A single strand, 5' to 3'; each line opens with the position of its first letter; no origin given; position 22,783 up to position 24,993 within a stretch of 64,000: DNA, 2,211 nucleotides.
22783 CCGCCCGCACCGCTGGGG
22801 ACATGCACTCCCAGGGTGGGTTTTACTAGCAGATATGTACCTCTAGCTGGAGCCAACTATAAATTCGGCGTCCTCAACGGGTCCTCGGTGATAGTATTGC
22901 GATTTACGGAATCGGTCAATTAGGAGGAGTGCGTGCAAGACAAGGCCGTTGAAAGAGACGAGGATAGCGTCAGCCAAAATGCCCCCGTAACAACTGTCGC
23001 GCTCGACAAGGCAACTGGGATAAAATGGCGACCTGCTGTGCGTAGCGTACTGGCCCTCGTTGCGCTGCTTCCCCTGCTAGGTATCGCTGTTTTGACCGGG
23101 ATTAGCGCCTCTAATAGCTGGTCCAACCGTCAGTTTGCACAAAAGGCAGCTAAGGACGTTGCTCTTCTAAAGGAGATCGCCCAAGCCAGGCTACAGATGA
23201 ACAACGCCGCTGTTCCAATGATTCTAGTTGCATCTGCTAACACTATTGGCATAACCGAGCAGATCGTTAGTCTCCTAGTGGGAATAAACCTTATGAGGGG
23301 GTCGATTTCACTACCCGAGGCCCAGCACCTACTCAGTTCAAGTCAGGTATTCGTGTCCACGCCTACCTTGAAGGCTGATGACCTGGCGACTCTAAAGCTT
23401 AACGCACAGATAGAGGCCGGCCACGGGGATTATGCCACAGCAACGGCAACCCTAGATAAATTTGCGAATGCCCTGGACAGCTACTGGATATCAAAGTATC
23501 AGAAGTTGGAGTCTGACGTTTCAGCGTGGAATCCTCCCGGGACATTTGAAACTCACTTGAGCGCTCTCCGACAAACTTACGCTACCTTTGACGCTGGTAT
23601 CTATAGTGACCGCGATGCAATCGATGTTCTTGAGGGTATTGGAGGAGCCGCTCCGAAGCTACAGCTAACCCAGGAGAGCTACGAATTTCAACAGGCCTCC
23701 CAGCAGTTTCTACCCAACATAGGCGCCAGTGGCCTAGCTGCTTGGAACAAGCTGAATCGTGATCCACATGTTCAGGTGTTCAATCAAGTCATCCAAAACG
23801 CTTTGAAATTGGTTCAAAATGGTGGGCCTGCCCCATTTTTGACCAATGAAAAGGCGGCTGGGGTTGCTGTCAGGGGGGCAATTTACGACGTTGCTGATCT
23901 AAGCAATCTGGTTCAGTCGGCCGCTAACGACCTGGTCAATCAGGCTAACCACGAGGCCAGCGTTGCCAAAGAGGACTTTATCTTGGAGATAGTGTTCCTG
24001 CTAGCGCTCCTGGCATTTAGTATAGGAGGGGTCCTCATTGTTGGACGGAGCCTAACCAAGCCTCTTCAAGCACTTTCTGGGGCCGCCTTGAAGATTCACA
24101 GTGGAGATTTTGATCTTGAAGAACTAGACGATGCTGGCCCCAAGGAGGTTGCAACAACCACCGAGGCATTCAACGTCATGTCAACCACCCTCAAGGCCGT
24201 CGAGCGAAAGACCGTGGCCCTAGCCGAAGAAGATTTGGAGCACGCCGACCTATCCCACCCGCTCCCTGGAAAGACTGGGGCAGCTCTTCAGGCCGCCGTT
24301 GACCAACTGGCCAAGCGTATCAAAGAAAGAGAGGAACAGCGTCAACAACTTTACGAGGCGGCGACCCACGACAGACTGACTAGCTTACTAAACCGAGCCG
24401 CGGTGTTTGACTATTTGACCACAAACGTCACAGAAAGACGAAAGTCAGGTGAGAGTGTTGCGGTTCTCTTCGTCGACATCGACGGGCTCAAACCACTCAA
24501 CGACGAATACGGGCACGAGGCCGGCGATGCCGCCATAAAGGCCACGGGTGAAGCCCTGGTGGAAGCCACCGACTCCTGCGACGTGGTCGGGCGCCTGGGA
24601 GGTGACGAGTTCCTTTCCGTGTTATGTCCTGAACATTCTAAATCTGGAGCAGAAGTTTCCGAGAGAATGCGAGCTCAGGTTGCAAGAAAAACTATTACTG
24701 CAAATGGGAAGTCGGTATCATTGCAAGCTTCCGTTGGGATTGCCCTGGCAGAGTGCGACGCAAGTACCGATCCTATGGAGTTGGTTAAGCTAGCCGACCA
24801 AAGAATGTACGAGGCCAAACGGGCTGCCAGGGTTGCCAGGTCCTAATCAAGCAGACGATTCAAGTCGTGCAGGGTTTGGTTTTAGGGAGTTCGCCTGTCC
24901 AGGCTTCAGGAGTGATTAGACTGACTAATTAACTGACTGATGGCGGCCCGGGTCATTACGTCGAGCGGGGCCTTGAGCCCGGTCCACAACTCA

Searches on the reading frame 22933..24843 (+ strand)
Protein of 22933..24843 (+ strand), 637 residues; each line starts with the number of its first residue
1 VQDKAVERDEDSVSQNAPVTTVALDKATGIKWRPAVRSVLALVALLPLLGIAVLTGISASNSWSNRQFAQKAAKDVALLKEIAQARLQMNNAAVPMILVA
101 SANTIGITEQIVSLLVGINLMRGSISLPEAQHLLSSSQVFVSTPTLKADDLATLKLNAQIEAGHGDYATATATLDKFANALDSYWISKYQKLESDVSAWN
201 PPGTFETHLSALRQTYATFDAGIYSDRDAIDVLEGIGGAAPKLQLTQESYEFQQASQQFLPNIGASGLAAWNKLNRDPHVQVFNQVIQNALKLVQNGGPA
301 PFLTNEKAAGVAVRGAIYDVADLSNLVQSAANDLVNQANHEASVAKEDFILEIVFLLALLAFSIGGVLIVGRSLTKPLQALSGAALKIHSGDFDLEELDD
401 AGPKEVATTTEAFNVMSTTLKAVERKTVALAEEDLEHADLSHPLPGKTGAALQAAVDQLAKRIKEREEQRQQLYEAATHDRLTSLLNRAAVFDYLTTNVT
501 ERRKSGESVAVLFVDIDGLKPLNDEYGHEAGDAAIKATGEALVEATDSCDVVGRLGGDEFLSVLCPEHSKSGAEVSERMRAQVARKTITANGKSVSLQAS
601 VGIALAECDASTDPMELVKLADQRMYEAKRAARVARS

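Call 76: search_protein_families(library=pfam, proteins=[window:22933-24843:+], max_evalue=0.00001)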
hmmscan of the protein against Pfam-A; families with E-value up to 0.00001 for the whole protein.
window:22933-24843:+ (637 aa): 2 families
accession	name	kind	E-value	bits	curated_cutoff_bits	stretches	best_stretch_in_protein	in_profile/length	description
PF00990.26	GGDEF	-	5.9e-37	127.4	23.8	1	477-633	1-159/161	Diguanylate cyclase, GGDEF domain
PF00672.30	HAMP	-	9.4e-08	32.7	25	1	370-421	2-52/53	HAMP domain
